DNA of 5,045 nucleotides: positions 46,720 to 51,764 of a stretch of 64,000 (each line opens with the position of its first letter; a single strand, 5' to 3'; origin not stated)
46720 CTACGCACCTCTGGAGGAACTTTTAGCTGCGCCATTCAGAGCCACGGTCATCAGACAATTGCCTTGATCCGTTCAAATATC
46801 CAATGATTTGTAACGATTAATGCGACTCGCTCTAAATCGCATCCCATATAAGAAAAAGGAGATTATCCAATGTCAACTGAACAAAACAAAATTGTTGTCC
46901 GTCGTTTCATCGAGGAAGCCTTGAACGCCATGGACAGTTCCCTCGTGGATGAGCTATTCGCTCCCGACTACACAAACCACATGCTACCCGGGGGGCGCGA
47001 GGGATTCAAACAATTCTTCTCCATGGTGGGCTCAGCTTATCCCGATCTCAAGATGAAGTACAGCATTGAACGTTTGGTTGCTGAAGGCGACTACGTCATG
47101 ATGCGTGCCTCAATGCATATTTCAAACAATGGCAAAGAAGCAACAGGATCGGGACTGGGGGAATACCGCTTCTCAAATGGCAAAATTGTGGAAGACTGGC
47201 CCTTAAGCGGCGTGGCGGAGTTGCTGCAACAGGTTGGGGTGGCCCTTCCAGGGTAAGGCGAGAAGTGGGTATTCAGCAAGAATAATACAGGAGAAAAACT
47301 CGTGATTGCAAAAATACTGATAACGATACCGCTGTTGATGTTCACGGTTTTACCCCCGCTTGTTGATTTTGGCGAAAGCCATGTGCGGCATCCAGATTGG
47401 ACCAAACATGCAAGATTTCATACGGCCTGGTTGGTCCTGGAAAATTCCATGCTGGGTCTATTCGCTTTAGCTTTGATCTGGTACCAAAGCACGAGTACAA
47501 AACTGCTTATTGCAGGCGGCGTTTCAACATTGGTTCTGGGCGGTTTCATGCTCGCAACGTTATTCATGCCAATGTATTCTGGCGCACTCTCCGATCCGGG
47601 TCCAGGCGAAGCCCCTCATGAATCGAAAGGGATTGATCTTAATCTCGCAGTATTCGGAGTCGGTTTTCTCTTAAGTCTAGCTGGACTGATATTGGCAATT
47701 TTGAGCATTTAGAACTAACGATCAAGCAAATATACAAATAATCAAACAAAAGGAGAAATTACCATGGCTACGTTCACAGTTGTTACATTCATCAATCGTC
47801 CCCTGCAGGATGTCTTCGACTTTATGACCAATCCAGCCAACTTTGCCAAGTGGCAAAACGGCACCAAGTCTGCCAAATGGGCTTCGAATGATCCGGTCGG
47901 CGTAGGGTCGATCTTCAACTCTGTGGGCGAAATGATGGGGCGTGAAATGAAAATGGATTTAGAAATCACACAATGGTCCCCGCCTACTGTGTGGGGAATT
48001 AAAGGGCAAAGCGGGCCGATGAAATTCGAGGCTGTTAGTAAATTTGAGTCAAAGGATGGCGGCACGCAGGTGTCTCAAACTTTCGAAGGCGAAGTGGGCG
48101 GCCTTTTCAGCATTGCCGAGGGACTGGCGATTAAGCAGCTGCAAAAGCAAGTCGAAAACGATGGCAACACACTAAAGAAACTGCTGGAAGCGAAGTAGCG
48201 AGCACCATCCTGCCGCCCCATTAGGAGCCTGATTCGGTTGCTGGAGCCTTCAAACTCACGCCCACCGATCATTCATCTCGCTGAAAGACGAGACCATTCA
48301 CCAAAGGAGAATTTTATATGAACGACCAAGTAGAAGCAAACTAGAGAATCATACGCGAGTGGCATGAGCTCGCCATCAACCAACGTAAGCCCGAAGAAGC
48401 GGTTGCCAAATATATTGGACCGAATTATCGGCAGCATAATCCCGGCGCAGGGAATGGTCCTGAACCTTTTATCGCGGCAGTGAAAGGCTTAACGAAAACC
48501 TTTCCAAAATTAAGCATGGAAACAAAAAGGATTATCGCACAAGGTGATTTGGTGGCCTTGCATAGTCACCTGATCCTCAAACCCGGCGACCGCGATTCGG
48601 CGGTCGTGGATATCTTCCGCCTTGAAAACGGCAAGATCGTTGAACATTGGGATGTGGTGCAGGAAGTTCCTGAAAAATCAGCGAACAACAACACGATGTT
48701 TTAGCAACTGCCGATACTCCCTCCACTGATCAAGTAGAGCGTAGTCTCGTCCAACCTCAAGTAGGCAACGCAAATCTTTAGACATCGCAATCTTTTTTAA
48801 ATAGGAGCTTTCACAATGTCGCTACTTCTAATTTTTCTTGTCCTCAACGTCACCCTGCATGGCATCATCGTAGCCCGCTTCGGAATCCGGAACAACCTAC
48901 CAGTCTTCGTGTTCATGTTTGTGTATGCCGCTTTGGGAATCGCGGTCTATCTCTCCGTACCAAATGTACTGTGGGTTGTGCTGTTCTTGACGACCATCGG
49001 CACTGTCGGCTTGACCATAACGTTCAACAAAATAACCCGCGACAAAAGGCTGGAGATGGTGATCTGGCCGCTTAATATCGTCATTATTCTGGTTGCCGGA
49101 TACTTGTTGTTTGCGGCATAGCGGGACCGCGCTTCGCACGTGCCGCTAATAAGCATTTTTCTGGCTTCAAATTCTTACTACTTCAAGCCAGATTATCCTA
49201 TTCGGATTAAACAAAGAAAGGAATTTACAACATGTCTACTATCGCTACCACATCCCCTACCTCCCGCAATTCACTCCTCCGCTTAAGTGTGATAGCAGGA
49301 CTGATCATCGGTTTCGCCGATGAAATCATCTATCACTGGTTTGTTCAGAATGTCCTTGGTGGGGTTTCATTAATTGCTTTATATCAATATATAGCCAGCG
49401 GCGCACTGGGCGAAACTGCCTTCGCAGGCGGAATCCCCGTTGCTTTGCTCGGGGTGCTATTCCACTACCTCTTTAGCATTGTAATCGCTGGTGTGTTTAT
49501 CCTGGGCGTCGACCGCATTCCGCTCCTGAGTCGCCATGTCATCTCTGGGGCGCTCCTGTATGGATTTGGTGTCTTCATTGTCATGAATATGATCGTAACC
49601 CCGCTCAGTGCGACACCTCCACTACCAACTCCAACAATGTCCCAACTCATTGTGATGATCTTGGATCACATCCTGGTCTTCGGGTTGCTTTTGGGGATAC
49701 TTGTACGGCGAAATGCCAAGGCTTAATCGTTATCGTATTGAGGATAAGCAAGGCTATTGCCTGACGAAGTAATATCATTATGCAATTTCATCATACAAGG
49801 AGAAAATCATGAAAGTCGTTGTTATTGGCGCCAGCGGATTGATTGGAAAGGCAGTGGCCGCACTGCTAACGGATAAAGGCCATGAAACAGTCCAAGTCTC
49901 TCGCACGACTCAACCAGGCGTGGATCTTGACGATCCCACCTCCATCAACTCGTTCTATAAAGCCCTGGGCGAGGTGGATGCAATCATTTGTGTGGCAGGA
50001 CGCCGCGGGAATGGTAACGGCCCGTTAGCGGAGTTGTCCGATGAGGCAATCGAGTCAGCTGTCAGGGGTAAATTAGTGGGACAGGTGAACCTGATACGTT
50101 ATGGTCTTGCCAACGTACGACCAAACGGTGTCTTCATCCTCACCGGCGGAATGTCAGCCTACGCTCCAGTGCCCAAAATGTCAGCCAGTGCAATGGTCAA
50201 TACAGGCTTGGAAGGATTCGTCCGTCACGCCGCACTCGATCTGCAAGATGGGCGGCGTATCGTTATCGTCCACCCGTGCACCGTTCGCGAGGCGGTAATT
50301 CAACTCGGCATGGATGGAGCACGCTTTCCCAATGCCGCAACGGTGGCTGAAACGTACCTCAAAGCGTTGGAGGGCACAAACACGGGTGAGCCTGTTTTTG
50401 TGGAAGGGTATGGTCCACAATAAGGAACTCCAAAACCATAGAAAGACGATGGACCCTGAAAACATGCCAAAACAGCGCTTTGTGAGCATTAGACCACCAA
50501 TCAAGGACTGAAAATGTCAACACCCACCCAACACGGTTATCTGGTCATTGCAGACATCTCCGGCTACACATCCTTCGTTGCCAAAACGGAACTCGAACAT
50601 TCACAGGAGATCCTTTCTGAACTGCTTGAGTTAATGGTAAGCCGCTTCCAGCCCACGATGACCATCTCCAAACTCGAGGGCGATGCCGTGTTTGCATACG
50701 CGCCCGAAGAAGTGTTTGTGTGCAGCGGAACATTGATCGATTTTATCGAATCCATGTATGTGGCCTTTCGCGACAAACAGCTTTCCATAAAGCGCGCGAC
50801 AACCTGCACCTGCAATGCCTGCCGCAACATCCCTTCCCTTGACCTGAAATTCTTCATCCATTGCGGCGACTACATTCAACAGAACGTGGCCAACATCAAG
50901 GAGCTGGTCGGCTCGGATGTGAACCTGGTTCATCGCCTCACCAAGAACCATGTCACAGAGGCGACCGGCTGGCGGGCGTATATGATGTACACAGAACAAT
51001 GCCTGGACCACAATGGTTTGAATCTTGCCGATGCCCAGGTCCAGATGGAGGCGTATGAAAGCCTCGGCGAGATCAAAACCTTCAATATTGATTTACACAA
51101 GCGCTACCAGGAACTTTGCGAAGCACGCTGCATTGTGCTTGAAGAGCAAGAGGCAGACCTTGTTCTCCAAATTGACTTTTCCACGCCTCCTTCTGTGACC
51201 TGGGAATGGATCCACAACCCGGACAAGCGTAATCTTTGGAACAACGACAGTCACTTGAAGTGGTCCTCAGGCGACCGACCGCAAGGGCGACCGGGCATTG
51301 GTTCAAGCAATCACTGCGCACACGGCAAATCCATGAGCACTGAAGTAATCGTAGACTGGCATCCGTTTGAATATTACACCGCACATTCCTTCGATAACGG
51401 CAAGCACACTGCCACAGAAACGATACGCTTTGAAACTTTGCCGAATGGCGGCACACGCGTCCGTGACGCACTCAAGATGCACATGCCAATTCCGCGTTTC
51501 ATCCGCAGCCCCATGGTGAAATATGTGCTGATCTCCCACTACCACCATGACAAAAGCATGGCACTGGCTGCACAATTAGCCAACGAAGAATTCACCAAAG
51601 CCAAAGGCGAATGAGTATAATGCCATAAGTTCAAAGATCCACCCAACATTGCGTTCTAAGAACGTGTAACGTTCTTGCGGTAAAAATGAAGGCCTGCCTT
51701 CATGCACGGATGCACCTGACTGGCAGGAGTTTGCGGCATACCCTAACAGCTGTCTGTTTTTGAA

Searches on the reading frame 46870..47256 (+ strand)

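Call 81: search_protein_families(library=pfam, max_evalue=0.001, proteins=[window:46870-47256:+])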
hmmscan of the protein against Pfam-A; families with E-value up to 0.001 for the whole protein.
window:46870-47256:+ (128 aa): 2 families
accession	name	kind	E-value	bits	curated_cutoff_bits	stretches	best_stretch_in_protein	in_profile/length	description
PF07366.18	SnoaL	-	1.2e-21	77.3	28.4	1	9-121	2-125/126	SnoaL-like polyketide cyclase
PF12680.13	SnoaL_2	-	9.8e-18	65.1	27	1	10-108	1-101/102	SnoaL-like domain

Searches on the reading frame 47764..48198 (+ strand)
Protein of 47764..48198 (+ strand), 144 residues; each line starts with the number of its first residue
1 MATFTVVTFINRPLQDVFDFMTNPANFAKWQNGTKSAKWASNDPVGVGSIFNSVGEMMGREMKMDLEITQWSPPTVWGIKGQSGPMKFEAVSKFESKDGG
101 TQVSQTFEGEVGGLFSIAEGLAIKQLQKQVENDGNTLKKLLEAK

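Call 81: search_protein_families(library=pfam, max_evalue=0.001, proteins=[window:47764-48198:+])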
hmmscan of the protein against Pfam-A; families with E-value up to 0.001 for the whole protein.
window:47764-48198:+ (144 aa): 3 families
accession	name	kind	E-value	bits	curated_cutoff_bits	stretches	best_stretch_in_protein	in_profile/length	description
PF10604.15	Polyketide_cyc2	-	9.4e-15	55.6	27.4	1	1-142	1-142/142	Polyketide cyclase / dehydrase and lipid transport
PF08327.17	AHSA1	-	1.8e-05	25.4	22.1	1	13-110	3-99/125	Activator of Hsp90 ATPase homolog 1-like protein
PF06240.19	COXG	-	2.3e-05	24.6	22.2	1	10-116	5-113/140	Carbon monoxide dehydrogenase subunit G (CoxG)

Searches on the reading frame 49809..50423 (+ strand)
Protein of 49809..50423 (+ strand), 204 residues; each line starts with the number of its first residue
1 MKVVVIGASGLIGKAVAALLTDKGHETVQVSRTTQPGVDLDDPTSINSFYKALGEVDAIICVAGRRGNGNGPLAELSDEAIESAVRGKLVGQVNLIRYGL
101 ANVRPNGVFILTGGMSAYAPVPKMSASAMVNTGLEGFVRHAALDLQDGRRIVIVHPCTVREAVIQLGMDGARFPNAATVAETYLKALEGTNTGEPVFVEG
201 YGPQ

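Call 81: search_protein_families(library=pfam, max_evalue=0.001, proteins=[window:49809-50423:+])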
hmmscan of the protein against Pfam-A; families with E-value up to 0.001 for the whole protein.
window:49809-50423:+ (204 aa): 5 families
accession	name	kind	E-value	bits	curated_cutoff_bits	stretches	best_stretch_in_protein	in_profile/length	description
PF00106.31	adh_short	-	4.1e-10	39.9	26.6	1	46-159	64-182/195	short chain dehydrogenase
PF13561.12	adh_short_C2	-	6.1e-09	36.2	27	1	49-161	65-178/236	Enoyl-(Acyl carrier protein) reductase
PF01370.27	Epimerase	-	4.3e-08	33.3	20.9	1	3-123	1-124/240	NAD dependent epimerase/dehydratase family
PF08659.16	KR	-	2.5e-05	24.7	22.6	0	50-141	76-163/180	KR domain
PF04321.23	RmlD_sub_bind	-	0.0006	19.4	27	1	1-60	1-56/287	RmlD substrate binding domain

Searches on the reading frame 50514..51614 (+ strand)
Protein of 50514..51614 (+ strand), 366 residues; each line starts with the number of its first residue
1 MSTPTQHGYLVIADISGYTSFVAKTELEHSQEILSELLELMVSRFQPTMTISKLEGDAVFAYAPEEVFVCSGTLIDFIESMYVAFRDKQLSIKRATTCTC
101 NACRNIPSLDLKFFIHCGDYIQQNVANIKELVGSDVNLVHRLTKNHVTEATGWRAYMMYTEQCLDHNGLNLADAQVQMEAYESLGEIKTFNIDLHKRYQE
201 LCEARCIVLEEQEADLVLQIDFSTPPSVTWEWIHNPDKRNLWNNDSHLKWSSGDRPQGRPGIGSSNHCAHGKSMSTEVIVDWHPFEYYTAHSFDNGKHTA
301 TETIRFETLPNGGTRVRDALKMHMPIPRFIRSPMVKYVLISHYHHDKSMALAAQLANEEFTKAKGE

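Call 81: search_protein_families(library=pfam, max_evalue=0.001, proteins=[window:50514-51614:+])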
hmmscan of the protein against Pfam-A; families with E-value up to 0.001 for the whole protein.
window:50514-51614:+ (366 aa): 2 families
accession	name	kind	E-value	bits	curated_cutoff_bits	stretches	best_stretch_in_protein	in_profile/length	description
PF10851.13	DUF2652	-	1.6e-26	93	22.1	1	35-149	2-115/118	Protein of unknown function (DUF2652)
PF10604.15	Polyketide_cyc2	-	3.2e-05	24.7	27.4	1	217-338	5-125/142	Polyketide cyclase / dehydrase and lipid transport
